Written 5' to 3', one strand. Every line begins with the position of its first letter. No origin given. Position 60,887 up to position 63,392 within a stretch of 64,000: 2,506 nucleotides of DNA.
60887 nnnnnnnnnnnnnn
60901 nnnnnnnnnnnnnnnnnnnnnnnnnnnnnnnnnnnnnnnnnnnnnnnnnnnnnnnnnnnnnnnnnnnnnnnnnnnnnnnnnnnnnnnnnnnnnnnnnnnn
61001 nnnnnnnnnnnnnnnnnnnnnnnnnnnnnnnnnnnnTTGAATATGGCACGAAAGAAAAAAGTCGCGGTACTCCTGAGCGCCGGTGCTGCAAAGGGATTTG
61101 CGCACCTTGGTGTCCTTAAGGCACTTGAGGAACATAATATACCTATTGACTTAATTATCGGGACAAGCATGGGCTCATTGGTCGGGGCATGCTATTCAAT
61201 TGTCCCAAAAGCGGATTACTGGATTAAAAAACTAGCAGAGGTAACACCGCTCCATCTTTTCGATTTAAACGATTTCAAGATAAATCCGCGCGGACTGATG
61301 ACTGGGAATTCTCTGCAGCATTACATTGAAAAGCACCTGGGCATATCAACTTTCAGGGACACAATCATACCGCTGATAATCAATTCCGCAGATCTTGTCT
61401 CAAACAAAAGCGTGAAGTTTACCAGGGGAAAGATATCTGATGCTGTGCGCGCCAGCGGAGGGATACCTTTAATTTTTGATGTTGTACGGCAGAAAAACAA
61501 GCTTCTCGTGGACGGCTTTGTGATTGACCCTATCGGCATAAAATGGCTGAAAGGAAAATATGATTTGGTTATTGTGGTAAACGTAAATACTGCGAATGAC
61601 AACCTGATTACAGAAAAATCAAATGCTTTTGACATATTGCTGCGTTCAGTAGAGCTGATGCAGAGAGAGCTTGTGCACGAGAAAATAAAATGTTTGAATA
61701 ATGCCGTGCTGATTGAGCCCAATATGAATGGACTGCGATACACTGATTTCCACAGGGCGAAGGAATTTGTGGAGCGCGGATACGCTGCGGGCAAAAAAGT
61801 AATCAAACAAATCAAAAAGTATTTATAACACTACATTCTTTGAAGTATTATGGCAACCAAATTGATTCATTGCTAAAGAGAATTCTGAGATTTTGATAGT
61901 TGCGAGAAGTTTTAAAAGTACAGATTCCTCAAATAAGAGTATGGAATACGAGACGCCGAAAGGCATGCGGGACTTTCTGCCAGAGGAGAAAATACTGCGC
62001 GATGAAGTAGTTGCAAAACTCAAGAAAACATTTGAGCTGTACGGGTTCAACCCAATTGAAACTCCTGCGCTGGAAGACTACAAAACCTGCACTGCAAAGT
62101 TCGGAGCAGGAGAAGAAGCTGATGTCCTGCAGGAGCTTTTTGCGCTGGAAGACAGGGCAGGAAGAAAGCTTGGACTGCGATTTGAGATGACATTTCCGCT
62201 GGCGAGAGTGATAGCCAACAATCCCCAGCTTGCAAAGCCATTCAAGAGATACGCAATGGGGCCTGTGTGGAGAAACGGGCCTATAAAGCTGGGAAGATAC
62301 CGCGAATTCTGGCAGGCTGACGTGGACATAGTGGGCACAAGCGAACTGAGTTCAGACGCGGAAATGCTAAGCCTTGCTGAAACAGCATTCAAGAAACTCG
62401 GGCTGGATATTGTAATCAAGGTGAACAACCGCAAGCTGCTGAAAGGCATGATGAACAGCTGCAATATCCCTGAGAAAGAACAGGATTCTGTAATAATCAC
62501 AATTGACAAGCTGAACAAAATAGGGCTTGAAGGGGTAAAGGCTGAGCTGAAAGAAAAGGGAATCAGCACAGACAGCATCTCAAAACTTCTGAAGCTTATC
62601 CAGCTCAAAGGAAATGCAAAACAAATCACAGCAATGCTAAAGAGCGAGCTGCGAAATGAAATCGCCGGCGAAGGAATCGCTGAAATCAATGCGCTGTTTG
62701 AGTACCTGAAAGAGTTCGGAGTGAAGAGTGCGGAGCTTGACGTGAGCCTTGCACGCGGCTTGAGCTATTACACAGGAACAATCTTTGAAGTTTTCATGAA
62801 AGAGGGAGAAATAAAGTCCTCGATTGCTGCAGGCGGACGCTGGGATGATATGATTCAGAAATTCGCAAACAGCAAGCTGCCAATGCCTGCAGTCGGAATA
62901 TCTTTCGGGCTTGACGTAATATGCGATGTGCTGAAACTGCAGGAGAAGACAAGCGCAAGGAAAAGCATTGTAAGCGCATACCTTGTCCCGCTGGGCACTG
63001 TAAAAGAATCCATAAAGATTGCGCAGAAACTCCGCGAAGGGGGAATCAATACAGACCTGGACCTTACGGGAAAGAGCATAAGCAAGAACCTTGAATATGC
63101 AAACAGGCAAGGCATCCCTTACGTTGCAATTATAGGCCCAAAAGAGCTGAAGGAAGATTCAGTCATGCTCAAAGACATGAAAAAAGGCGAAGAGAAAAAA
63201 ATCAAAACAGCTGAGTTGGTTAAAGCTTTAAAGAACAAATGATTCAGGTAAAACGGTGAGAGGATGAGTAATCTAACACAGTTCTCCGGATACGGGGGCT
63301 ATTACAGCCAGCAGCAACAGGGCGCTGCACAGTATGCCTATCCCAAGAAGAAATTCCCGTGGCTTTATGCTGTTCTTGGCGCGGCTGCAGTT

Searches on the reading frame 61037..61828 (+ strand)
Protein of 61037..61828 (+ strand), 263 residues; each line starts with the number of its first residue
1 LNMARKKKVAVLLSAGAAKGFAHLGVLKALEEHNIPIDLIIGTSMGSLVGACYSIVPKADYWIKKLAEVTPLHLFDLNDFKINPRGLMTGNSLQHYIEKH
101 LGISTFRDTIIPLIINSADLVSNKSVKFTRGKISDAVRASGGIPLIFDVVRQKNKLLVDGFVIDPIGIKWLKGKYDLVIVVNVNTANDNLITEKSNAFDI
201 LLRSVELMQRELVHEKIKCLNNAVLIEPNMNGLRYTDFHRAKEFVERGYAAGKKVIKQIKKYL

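Call 51: search_protein_families(library=pfam, proteins=[window:61037-61828:+], max_evalue=0.001)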
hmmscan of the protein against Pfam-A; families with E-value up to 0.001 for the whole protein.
window:61037-61828:+ (263 aa): 1 family
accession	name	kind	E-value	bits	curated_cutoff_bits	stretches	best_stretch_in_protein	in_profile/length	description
PF01734.28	Patatin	-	1.2e-25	91.3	27.7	1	13-168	3-187/191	Patatin-like phospholipase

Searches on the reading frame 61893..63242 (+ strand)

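Call 51: search_protein_families(library=pfam, proteins=[window:61893-63242:+], max_evalue=0.001)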
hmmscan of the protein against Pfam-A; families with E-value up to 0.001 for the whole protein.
window:61893-63242:+ (449 aa): 4 families
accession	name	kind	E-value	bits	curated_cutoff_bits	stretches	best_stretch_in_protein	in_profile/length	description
PF13393.11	tRNA-synt_His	-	5.8e-49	167.4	25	1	24-342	1-307/308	Histidyl-tRNA synthetase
PF03129.25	HGTP_anticodon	-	4.5e-19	68.8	21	1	363-448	3-93/94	Anticodon binding domain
PF00587.30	tRNA-synt_2b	-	1.9e-06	28.5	29.3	1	83-180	1-106/179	tRNA synthetase class II core domain (G, H, P, S and T)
PF01409.25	tRNA-synt_2d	-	0.00094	19.2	19.8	0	37-177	20-162/246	tRNA synthetases class II core domain (F)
